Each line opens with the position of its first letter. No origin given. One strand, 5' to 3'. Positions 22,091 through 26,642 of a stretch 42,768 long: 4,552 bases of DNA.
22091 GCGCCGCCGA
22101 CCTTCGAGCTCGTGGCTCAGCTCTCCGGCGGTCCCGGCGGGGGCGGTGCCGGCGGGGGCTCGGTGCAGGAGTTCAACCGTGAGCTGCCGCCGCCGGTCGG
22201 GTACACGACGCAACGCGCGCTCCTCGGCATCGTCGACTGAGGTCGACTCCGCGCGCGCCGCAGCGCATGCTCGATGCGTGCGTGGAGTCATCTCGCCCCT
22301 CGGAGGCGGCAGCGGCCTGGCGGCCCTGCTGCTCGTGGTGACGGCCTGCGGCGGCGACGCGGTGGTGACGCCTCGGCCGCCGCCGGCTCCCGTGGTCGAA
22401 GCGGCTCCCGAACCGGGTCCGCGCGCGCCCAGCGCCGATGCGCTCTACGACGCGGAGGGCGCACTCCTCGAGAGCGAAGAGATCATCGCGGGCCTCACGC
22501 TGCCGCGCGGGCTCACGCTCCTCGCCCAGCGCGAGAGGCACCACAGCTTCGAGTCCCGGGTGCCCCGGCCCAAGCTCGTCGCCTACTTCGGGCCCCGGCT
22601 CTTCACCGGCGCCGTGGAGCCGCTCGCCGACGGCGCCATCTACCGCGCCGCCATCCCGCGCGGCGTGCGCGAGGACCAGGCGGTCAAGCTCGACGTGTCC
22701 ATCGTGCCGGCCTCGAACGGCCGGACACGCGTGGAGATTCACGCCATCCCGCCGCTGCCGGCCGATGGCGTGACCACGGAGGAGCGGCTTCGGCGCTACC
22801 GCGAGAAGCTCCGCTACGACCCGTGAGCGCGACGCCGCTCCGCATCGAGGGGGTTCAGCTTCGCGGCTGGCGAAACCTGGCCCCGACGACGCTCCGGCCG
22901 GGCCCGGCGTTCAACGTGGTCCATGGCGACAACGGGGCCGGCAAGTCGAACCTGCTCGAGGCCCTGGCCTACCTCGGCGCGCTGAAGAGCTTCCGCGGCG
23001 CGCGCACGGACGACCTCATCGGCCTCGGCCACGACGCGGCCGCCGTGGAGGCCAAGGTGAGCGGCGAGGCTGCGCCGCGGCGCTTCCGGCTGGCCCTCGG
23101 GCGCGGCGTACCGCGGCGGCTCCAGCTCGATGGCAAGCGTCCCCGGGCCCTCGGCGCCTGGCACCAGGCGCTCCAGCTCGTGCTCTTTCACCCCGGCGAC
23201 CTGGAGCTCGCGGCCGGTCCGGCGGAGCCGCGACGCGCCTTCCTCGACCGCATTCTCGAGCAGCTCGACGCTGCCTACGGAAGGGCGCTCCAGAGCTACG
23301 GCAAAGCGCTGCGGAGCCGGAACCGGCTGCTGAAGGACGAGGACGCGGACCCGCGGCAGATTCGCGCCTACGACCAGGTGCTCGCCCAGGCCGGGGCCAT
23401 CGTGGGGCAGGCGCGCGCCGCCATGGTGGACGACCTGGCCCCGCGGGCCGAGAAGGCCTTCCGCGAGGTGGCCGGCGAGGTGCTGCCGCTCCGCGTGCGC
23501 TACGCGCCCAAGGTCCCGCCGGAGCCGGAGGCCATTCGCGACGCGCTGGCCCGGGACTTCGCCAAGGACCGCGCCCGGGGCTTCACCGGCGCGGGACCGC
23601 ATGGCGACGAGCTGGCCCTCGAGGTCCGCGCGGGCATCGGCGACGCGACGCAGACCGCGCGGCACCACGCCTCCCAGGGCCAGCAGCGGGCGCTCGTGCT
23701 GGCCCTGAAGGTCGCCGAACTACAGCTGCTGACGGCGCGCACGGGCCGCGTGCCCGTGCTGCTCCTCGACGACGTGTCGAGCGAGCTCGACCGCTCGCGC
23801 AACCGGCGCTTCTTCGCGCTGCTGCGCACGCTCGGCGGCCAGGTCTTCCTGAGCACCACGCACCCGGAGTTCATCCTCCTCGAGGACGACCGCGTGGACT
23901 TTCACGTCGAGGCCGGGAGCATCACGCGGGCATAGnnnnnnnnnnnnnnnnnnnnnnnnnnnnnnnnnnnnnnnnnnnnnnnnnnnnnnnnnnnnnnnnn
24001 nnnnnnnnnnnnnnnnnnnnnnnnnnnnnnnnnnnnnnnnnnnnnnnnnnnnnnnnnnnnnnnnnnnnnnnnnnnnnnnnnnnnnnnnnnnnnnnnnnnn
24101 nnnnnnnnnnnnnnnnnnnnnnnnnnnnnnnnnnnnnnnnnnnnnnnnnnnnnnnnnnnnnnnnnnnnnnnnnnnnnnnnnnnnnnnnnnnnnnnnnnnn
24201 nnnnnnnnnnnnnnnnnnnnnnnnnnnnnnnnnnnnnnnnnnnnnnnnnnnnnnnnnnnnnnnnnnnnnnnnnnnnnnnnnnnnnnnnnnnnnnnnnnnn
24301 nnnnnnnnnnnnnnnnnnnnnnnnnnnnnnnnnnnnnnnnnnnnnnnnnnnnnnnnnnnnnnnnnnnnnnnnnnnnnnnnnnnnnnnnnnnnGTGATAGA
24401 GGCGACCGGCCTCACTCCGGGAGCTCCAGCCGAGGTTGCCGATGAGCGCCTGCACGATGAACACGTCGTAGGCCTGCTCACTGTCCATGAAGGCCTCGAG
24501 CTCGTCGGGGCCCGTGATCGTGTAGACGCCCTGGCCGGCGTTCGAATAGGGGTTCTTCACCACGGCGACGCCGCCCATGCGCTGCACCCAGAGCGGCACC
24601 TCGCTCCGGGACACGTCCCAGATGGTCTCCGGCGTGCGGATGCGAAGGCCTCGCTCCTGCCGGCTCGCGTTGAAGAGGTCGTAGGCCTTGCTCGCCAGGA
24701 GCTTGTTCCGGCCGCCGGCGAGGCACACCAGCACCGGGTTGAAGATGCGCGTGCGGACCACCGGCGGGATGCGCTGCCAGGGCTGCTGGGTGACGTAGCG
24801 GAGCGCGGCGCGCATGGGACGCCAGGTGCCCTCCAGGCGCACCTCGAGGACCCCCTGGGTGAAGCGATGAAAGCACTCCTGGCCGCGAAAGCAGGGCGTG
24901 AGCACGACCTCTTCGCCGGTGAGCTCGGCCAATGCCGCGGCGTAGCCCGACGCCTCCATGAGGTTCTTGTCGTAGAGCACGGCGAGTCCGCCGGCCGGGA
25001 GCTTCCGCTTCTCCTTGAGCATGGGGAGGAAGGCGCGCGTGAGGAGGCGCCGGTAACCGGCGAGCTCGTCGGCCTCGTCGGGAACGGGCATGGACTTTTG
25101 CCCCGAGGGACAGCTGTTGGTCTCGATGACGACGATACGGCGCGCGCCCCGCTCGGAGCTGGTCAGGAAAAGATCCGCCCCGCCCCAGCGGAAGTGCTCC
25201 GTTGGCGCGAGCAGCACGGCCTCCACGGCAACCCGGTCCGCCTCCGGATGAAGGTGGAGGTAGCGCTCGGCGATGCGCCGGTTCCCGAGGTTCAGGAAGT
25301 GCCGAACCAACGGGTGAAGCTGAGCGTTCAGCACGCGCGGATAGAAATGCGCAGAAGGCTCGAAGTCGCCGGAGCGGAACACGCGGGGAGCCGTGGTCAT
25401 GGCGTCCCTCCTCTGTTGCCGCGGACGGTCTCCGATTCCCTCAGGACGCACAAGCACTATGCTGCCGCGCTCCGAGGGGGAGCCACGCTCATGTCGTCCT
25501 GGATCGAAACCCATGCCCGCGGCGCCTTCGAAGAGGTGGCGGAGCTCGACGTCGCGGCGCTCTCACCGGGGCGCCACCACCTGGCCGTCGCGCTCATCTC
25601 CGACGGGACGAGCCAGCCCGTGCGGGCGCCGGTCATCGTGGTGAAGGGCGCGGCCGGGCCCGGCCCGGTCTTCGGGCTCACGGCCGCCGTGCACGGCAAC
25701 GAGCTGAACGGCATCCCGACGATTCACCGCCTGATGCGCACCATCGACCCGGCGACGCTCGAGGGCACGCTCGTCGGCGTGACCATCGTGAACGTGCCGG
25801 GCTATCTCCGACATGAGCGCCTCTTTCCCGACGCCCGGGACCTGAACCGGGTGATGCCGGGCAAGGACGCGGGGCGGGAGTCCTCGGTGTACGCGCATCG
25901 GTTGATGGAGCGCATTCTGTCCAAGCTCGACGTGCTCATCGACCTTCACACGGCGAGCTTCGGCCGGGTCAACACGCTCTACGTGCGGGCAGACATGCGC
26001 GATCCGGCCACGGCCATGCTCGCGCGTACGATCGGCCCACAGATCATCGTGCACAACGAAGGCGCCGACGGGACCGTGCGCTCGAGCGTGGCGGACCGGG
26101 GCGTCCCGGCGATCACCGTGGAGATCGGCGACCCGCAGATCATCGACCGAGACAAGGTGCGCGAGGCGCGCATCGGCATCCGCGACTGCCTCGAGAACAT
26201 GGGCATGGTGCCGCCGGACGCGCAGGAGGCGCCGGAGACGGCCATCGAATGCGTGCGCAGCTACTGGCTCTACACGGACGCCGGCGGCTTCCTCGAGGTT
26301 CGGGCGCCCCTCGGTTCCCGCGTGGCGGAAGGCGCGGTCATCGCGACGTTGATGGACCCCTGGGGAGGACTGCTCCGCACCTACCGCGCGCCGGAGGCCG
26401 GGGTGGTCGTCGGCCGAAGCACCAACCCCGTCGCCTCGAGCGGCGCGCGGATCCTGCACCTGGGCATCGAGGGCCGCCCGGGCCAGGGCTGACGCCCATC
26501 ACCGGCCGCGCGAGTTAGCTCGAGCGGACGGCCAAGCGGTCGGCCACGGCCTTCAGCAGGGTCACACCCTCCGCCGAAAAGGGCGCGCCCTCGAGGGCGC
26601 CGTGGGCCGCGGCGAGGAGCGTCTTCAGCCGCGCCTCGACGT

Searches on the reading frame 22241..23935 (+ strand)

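Call 10: search_protein_families(library=pfam, proteins=[window:22241-23935:+], max_evalue=0.001)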
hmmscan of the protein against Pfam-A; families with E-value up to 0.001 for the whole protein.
window:22241-23935:+ (564 aa): 3 families
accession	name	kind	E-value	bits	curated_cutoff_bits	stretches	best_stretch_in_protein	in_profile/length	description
PF02463.25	SMC_N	-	5.1e-18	65.7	40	1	202-545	2-202/220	RecF/RecN/SMC N terminal domain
PF13304.12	AAA_21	-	1.9e-08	35.2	27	1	224-541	1-299/304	AAA domain, putative AbiEii toxin, Type IV TA system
PF13476.12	AAA_23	-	2.3e-06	28.8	27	1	205-245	2-42/201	AAA domain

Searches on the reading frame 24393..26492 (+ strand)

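Call 10: search_protein_families(library=pfam, proteins=[window:24393-26492:+], max_evalue=0.001)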
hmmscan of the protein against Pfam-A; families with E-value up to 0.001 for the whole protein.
window:24393-26492:+ (699 aa): 1 family
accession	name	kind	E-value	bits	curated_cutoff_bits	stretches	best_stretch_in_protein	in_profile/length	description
PF24827.1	AstE_AspA_cat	-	1.6e-32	113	25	1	424-601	2-190/192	Succinylglutamate desuccinylase/Aspartoacylase catalytic domain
